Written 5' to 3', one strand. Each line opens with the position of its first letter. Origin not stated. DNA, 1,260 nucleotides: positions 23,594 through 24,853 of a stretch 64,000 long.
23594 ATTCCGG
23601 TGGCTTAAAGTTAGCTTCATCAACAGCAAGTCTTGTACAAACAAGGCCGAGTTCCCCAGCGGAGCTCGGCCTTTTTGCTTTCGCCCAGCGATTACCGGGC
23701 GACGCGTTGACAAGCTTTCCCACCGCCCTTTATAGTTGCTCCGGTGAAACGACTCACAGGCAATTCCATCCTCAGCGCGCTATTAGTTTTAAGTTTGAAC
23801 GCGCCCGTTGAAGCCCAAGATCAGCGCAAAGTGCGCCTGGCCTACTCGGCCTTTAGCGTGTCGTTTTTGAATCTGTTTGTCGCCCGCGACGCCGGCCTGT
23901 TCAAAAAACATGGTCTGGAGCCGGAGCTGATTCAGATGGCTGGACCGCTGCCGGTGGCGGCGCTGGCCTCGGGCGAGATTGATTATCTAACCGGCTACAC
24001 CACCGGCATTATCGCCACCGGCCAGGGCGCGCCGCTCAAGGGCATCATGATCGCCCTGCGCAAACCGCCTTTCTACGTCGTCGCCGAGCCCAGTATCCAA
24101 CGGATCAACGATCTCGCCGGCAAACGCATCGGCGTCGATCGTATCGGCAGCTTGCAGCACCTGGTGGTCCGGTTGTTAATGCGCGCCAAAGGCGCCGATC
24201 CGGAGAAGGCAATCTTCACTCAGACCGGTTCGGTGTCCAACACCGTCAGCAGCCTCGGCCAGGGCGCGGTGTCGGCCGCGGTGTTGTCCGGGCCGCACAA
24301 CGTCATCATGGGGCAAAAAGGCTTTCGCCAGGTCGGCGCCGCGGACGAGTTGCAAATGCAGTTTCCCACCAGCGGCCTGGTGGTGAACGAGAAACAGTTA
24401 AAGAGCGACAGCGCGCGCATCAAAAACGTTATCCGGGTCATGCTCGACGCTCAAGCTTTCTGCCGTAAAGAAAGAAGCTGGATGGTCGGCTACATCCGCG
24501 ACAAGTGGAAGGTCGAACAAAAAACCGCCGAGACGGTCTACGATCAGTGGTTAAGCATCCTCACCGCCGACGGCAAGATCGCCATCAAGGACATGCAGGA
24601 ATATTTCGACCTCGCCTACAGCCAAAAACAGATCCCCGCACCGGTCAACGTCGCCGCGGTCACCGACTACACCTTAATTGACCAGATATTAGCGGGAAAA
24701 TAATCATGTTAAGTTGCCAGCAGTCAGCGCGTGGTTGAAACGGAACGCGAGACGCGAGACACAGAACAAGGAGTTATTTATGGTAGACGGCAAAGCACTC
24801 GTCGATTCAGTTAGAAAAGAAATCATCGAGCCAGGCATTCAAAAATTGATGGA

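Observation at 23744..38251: Island of ten orphan periplasmic substrate-binding protein genes with no permease or ATPase partner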

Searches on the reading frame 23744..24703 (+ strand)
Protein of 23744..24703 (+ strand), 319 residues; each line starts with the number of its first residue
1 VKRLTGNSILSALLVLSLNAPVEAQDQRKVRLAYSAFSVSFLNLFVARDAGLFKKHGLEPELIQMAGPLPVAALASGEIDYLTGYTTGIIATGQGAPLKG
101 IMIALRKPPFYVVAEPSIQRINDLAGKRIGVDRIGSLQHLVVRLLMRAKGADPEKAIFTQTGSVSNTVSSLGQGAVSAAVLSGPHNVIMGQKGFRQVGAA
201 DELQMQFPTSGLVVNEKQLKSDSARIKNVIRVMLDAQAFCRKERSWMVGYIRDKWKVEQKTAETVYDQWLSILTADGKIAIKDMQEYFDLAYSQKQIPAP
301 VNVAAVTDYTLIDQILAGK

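Call 4: search_protein_families(library=pfam, proteins=[window:23744-24703:+], max_evalue=0.01)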
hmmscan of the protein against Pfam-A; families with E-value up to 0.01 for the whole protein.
window:23744-24703:+ (319 aa): 3 families
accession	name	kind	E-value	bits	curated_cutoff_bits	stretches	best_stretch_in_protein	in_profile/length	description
PF09084.16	NMT1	-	7.9e-21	75.4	20.5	1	41-241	4-210/216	NMT1/THI5 like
PF13379.11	NMT1_2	-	2.8e-11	44.2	24.7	1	24-242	2-240/252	NMT1-like family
PF12974.12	Phosphonate-bd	-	0.00012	22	27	1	114-230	93-213/242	ABC transporter, phosphonate, periplasmic substrate-binding protein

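Call 36: search_protein_families(library=ncbifam, proteins=[window:23744-24703:+], max_evalue=0.001)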
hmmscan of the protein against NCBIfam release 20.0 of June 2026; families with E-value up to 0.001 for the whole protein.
window:23744-24703:+ (319 aa): 5 families
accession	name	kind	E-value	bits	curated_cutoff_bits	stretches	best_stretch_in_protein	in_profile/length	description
TIGR01728.1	SsuA_fam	subfamily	3.3e-20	72.5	163.5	1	30-312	1-289/290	aliphatic sulfonate ABC transporter substrate-binding protein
NF008588.0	PRK11553.1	subfamily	1e-07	31.2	299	1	11-305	10-306/319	aliphatic sulfonate ABC transporter substrate-binding protein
TIGR02122.1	TRAP_TAXI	subfamily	3.9e-05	22.7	84.35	1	110-182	125-197/320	TAXI family TRAP transporter solute-binding subunit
NF040735.1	SBP_SaoX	equivalog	9.7e-05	21.6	300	1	45-133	19-106/330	ABC transporter substrate-binding subunit SaoX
TIGR01729.1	taurine_ABC_bnd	equivalog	0.00093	18.7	304.25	0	71-246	41-220/300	taurine ABC transporter substrate-binding protein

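Call 49: search_solved_structures(query=window:23744-24703:+, max_evalue=0.01)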
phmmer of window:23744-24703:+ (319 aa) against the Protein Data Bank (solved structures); distinct sequences matched with E-value up to 0.01: 7.
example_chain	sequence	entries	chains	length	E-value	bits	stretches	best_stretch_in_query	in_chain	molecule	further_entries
3qsl_A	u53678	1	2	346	2.9e-05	27.2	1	22-184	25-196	Putative exported protein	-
2x26_A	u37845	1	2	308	0.00022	24.3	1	44-303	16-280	PERIPLASMIC ALIPHATIC SULPHONATES-BINDING PROTEIN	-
3ix1_A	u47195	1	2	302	0.00069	22.7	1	43-163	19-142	N-formyl-4-amino-5-aminomethyl-2-methylpyrimidine binding protein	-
4nmy_A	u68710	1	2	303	0.0035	20.4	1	39-163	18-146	ABC-type transport system, extracellular solute-binding protein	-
4h65_A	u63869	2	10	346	0.0064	19.5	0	42-162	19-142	Pyrimidine precursor biosynthesis enzyme THI5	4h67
4h6d_F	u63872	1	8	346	0.0065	19.5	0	42-162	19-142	Pyrimidine precursor biosynthesis enzyme THI5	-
9b1u_A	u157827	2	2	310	0.0084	19.1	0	34-213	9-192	Putative ABC transporter periplasmic solute-binding protein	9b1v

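Call 53: find_homologous_proteins(query=window:23744-24703:+, max_evalue=0.00001)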
Query window:23744-24703:+ (319 aa): 650 proteins with E <= 0.00001 among 8000 candidates; the best 120 are listed.
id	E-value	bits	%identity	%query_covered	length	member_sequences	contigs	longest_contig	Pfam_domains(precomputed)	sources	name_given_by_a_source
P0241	4.8e-202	688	100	100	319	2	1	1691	PF13379.12,PF09084.17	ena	-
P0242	1.2e-184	631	92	97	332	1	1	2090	PF13379.12,PF09084.17,PF12974.13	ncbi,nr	ncbi:MAG: ABC transporter substrate-binding protein [Candidatus Binatota bacterium]|nr:ABC transport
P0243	5.1e-184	629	90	100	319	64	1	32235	PF13379.12,PF09084.17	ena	-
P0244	4.2e-182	622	91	97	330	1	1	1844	PF13379.12,PF09084.17,PF12974.13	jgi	-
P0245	1.0e-181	621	90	98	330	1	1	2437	PF13379.12,PF09084.17,PF12974.13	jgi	-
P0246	4.7e-181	619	89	98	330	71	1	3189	PF13379.12,PF09084.17,PF12974.13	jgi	jgi:NitT/TauT family transport system substrate-binding protein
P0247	1.1e-180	618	89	98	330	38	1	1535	PF13379.12,PF09084.17,PF12974.13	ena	-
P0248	5.8e-180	615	89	100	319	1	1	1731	PF13379.12,PF09084.17,PF12974.13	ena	-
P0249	1.1e-179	615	88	100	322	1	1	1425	PF13379.12,PF09084.17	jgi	jgi:ABC-type nitrate/sulfonate/bicarbonate transport system substrate-binding protein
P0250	5.3e-179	612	90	96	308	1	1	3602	PF13379.12,PF09084.17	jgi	jgi:ABC-type nitrate/sulfonate/bicarbonate transport system substrate-binding protein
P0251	1.6e-178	611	89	96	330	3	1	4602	PF13379.12,PF09084.17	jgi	jgi:NitT/TauT family transport system substrate-binding protein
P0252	3.2e-178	610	88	98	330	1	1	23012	PF13379.12,PF09084.17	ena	-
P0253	9.1e-178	608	87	98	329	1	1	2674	PF13379.12,PF09084.17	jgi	jgi:ABC-type nitrate/sulfonate/bicarbonate transport system substrate-binding protein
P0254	2.0e-177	607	88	97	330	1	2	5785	PF13379.12,PF09084.17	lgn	-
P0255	3.2e-177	606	88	97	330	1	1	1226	PF13379.12,PF09084.17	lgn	-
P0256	3.6e-177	606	88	97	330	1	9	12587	PF13379.12,PF09084.17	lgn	-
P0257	5.3e-177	606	88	97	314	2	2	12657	PF13379.12,PF09084.17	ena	-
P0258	6.2e-177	606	88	98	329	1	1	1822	PF13379.12,PF09084.17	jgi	-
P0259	7.5e-177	605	88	97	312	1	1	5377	PF13379.12,PF09084.17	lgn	-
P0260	1.8e-176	604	89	96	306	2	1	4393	PF13379.12,PF09084.17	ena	-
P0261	3.0e-176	603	86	100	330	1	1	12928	PF13379.12,PF09084.17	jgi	jgi:ABC-type nitrate/sulfonate/bicarbonate transport system substrate-binding protein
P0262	3.4e-174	597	86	97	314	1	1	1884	PF13379.12,PF09084.17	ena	-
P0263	1.1e-173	595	88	93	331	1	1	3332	PF13379.12,PF09084.17,PF12974.13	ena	-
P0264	1.1e-173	595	88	93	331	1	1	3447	PF13379.12,PF09084.17,PF12974.13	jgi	-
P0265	1.5e-172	591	82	100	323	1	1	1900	PF13379.12,PF09084.17,PF12974.13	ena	-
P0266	7.4e-172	589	87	93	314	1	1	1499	PF13379.12,PF09084.17,PF12974.13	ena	-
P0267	8.0e-172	589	89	93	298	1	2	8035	PF13379.12,PF09084.17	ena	-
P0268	2.4e-171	587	84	97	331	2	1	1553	PF13379.12,PF09084.17,PF12974.13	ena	-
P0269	4.4e-171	586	89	93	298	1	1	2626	PF13379.12,PF09084.17,PF12974.13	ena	-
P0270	7.5e-171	586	89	93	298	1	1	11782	PF13379.12,PF09084.17,PF12974.13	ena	-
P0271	1.0e-170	585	86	93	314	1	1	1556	PF13379.12,PF09084.17,PF12974.13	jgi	-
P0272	1.6e-170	585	86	93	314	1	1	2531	PF13379.12,PF09084.17,PF12974.13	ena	-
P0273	2.6e-169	581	83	96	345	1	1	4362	PF13379.12,PF09084.17,PF12974.13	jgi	jgi:NitT/TauT family transport system substrate-binding protein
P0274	4.2e-168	577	89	90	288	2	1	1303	PF13379.12,PF09084.17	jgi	jgi:NitT/TauT family transport system substrate-binding protein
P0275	5.5e-168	576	83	96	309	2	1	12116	PF13379.12,PF09084.17,PF12974.13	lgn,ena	-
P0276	7.8e-168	576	82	96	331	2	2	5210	PF13379.12,PF09084.17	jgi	jgi:NitT/TauT family transport system substrate-binding protein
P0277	1.0e-167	575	84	95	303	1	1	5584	PF13379.12,PF09084.17,PF12974.13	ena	-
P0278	2.0e-167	574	83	96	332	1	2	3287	PF13379.12,PF09084.17,PF12974.13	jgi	jgi:ABC-type nitrate/sulfonate/bicarbonate transport system substrate-binding protein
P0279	3.1e-167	574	82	96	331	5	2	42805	PF13379.12,PF09084.17,PF12974.13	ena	-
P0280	4.5e-167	573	82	96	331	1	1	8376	PF13379.12,PF09084.17,PF12974.13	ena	-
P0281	5.3e-167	573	82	94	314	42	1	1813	PF13379.12,PF09084.17,PF12974.13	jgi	jgi:NitT/TauT family transport system substrate-binding protein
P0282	9.8e-167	572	82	96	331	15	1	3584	PF13379.12,PF09084.17,PF12974.13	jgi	-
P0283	1.9e-166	571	86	93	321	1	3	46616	PF13379.12,PF09084.17,PF12974.13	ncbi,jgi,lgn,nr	ncbi:MAG: ABC transporter substrate-binding protein [Deltaproteobacteria bacterium]|nr:ABC transport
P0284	2.0e-166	571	83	96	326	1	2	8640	PF13379.12,PF09084.17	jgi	jgi:ABC-type nitrate/sulfonate/bicarbonate transport system substrate-binding protein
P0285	3.6e-166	570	83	96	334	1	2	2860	PF13379.12,PF09084.17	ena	-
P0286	4.5e-166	570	83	97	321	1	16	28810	PF13379.12,PF09084.17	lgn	-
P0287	5.0e-166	570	82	96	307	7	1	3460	PF13379.12,PF09084.17,PF12974.13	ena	-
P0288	5.5e-166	570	82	96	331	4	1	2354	PF13379.12,PF09084.17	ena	-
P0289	6.8e-166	569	79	99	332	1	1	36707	PF13379.12,PF09084.17,PF12974.13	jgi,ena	jgi:NitT/TauT family transport system substrate-binding protein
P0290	7.2e-166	569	80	98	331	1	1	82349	PF13379.12,PF09084.17,PF12974.13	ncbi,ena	-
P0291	7.4e-166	569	83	94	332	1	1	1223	PF13379.12,PF09084.17,PF12974.13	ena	-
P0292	9.9e-166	569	83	95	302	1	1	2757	PF13379.12,PF09084.17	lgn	-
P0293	1.3e-165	568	83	94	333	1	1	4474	PF13379.12,PF09084.17,PF12974.13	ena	-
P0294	1.4e-165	568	84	93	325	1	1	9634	PF13379.12,PF09084.17,PF12974.13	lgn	-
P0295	1.7e-165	568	82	97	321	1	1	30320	PF13379.12,PF09084.17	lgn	-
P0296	2.3e-165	568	82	97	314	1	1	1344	PF13379.12,PF09084.17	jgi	jgi:ABC-type nitrate/sulfonate/bicarbonate transport system substrate-binding protein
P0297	2.8e-165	567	81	98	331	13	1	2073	PF13379.12,PF09084.17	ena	-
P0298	3.3e-165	567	83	94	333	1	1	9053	PF13379.12,PF09084.17,PF12974.13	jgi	jgi:ABC-type nitrate/sulfonate/bicarbonate transport system substrate-binding protein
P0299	3.5e-165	567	84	94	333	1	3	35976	PF13379.12,PF09084.17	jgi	jgi:NitT/TauT family transport system substrate-binding protein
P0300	4.8e-165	566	82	96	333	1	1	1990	PF13379.12,PF09084.17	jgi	jgi:ABC-type nitrate/sulfonate/bicarbonate transport system substrate-binding protein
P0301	5.3e-165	566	81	96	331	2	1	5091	PF13379.12,PF09084.17,PF12974.13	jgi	-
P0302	6.5e-165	566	81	96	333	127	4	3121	PF13379.12,PF09084.17,PF12974.13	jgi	jgi:NitT/TauT family transport system substrate-binding protein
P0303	7.4e-165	566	82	97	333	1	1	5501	PF13379.12,PF09084.17,PF12974.13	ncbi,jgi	ncbi:MAG TPA: ABC transporter substrate-binding protein [Candidatus Binatia bacterium]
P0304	8.4e-165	566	83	97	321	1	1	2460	PF13379.12,PF09084.17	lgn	-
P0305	1.0e-164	565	78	98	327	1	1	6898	PF13379.12,PF09084.17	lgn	-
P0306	1.2e-164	565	82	94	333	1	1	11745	PF13379.12,PF09084.17,PF12974.13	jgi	jgi:NitT/TauT family transport system substrate-binding protein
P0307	1.3e-164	565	81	96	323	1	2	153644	PF13379.12,PF09084.17,PF12974.13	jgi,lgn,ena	-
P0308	1.3e-164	565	82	94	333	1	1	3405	PF13379.12,PF09084.17,PF12974.13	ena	-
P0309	1.5e-164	565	85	93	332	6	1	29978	PF13379.12,PF09084.17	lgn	-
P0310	1.6e-164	565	84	94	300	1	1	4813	PF13379.12,PF09084.17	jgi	jgi:ABC-type nitrate/sulfonate/bicarbonate transport system substrate-binding protein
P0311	1.7e-164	565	82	94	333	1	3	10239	PF13379.12,PF09084.17,PF12974.13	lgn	-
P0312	2.0e-164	564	82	97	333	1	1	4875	PF13379.12,PF09084.17,PF12974.13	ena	-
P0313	2.1e-164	564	81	93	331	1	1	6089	PF13379.12,PF09084.17,PF12974.13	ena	-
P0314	2.2e-164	564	82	94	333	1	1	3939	PF13379.12,PF09084.17,PF12974.13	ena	-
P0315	2.3e-164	564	80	96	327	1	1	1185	PF13379.12,PF09084.17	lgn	-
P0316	3.5e-164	564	80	97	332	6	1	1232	PF13379.12,PF09084.17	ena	-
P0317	4.2e-164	563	80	96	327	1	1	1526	PF13379.12,PF09084.17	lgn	-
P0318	5.0e-164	563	80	96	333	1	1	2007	PF13379.12,PF09084.17,PF12974.13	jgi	jgi:ABC-type nitrate/sulfonate/bicarbonate transport system substrate-binding protein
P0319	5.1e-164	563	82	96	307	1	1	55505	PF13379.12,PF09084.17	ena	-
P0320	5.4e-164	563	83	96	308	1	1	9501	PF13379.12,PF09084.17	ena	-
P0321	7.4e-164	563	80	98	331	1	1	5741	PF13379.12,PF09084.17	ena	-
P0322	8.0e-164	563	84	94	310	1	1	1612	PF13379.12,PF09084.17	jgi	jgi:ABC-type nitrate/sulfonate/bicarbonate transport system substrate-binding protein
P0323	8.1e-164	562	84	94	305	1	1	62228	PF13379.12,PF09084.17,PF12974.13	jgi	jgi:ABC-type nitrate/sulfonate/bicarbonate transport system substrate-binding protein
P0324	8.5e-164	562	82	94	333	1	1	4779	PF13379.12,PF09084.17,PF12974.13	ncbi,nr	ncbi:MAG TPA: ABC transporter substrate-binding protein [Candidatus Binatia bacterium]|nr:ABC transp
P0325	9.1e-164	562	81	96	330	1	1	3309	PF13379.12,PF09084.17,PF12974.13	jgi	jgi:ABC-type nitrate/sulfonate/bicarbonate transport system substrate-binding protein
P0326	1.1e-163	562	81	97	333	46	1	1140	PF13379.12,PF09084.17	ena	-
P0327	1.1e-163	562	81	94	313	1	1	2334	PF13379.12,PF09084.17,PF12974.13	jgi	jgi:ABC-type nitrate/sulfonate/bicarbonate transport system substrate-binding protein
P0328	1.2e-163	562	80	97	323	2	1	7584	PF13379.12,PF09084.17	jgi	jgi:ABC-type nitrate/sulfonate/bicarbonate transport system substrate-binding protein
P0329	1.3e-163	562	81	94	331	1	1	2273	PF13379.12,PF09084.17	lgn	-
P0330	1.3e-163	562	82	93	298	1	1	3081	PF13379.12,PF09084.17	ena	-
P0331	1.7e-163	561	83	94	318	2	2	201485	PF13379.12,PF09084.17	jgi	jgi:ABC-type nitrate/sulfonate/bicarbonate transport system substrate-binding protein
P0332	2.0e-163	561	82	94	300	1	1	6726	PF13379.12,PF09084.17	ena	-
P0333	2.3e-163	561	80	97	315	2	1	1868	PF13379.12,PF09084.17,PF12974.13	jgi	jgi:NitT/TauT family transport system substrate-binding protein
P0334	2.5e-163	561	78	98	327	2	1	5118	PF13379.12,PF09084.17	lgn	-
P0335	2.6e-163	561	80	98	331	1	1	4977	PF13379.12,PF09084.17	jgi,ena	-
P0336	2.7e-163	561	81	94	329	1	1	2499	PF13379.12,PF09084.17,PF12974.13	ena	-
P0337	2.8e-163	561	82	94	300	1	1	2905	PF13379.12,PF09084.17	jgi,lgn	-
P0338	3.2e-163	561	80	97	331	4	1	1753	PF13379.12,PF09084.17,PF12974.13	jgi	jgi:NitT/TauT family transport system substrate-binding protein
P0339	3.6e-163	560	82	96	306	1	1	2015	PF13379.12,PF09084.17,PF12974.13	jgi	jgi:NitT/TauT family transport system substrate-binding protein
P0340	4.5e-163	560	82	96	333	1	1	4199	PF13379.12,PF09084.17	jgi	jgi:NitT/TauT family transport system substrate-binding protein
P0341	4.5e-163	560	83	92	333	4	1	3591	PF13379.12,PF09084.17,PF12974.13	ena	-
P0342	4.7e-163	560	81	96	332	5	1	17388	PF13379.12,PF09084.17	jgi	jgi:NitT/TauT family transport system substrate-binding protein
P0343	5.3e-163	560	79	97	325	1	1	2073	PF13379.12,PF09084.17,PF12974.13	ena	-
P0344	5.7e-163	560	80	97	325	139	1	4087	PF13379.12,PF09084.17,PF12974.13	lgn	-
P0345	6.4e-163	560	81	96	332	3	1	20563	PF13379.12,PF09084.17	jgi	jgi:ABC-type nitrate/sulfonate/bicarbonate transport system substrate-binding protein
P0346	7.3e-163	559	81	96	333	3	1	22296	PF13379.12,PF09084.17,PF12974.13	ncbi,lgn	ncbi:MAG: ABC transporter substrate-binding protein [Chloroflexota bacterium]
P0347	8.4e-163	559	81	97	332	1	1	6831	PF13379.12,PF09084.17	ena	-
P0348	9.9e-163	559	82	94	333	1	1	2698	PF13379.12,PF09084.17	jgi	jgi:ABC-type nitrate/sulfonate/bicarbonate transport system substrate-binding protein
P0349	1.0e-162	559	84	90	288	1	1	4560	PF13379.12,PF09084.17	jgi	-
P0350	1.1e-162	559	80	96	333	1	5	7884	PF13379.12,PF09084.17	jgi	jgi:ABC-type nitrate/sulfonate/bicarbonate transport system substrate-binding protein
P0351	1.2e-162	559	82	96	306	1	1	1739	PF13379.12,PF09084.17,PF12974.13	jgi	jgi:NitT/TauT family transport system substrate-binding protein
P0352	1.2e-162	559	81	96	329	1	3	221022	PF13379.12,PF09084.17,PF12974.13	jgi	jgi:ABC-type nitrate/sulfonate/bicarbonate transport system substrate-binding protein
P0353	1.3e-162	559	83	93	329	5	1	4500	PF13379.12,PF09084.17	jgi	jgi:ABC-type nitrate/sulfonate/bicarbonate transport system substrate-binding protein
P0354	1.4e-162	558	81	97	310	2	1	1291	PF13379.12,PF09084.17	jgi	jgi:ABC-type nitrate/sulfonate/bicarbonate transport system substrate-binding protein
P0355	2.0e-162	558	83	93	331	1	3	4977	PF13379.12,PF09084.17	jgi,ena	-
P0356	2.1e-162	558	82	96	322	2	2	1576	PF13379.12,PF09084.17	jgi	jgi:ABC-type nitrate/sulfonate/bicarbonate transport system substrate-binding protein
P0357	2.8e-162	557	81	94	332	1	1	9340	PF13379.12,PF09084.17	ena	-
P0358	3.9e-162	557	79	98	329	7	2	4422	PF13379.12,PF09084.17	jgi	jgi:NitT/TauT family transport system substrate-binding protein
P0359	4.8e-162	557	80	97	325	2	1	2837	PF13379.12,PF09084.17,PF12974.13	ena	-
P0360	5.0e-162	557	79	98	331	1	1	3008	PF13379.12,PF09084.17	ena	-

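Call 54: find_encoding_contigs(protein=P0352, flank=10000, max_places=3)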
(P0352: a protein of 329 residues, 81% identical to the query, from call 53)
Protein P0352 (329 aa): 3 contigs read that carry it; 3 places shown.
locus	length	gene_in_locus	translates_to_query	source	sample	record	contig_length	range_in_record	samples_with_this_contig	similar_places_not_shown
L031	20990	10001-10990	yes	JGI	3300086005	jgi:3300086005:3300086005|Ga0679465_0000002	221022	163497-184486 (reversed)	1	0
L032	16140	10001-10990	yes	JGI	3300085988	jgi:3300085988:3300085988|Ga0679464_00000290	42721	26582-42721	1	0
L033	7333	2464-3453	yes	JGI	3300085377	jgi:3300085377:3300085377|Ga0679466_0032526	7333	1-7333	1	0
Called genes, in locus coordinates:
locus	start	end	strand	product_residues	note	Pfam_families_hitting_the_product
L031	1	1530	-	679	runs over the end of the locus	PF06808:DctM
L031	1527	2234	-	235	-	PF04290:DctQ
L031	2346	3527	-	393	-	PF03480:DctP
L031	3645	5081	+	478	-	PF01565:FAD_binding_4, PF02913:FAD-oxidase_C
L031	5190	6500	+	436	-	PF13187:Fer4_9 (faint), PF00037:Fer4 (faint), PF12797:Fer4_2 (faint), PF12838:Fer4_7, PF13183:Fer4_8, PF13484:Fer4_16 (weak), PF13534:Fer4_17, PF02754:CCG, +3 more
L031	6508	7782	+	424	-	PF01565:FAD_binding_4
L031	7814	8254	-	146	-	-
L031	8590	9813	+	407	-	PF01464:SLT, PF01476:LysM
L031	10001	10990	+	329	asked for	PF13379:NMT1_2, PF09084:NMT1, PF12974:Phosphonate-bd (weak)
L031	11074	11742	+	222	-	PF03070:TENA_THI-4, PF14518:Haem_oxygenas_2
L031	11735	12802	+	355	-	PF01547:SBP_bac_1, PF13531:SBP_bac_11, PF13343:SBP_bac_6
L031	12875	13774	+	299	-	PF02826:2-Hacid_dh_C, PF03446:NAD_binding_2, PF03807:F420_oxidored, PF14833:NAD_binding_11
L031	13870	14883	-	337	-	PF09084:NMT1, PF13379:NMT1_2 (weak), PF12974:Phosphonate-bd (weak)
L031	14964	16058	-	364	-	PF04909:Amidohydro_2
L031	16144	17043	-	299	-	-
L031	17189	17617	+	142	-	PF07883:Cupin_2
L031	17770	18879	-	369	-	PF14072:DndB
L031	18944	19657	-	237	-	PF14512:TM1586_NiRdase (faint), PF00881:Nitroreductase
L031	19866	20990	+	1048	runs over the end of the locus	PF00912:Transgly, PF00905:Transpeptidase (faint)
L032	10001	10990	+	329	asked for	PF13379:NMT1_2, PF09084:NMT1, PF12974:Phosphonate-bd (weak)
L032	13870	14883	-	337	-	PF09084:NMT1, PF13379:NMT1_2 (weak), PF12974:Phosphonate-bd (weak)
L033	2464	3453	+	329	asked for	PF13379:NMT1_2, PF09084:NMT1, PF12974:Phosphonate-bd (weak)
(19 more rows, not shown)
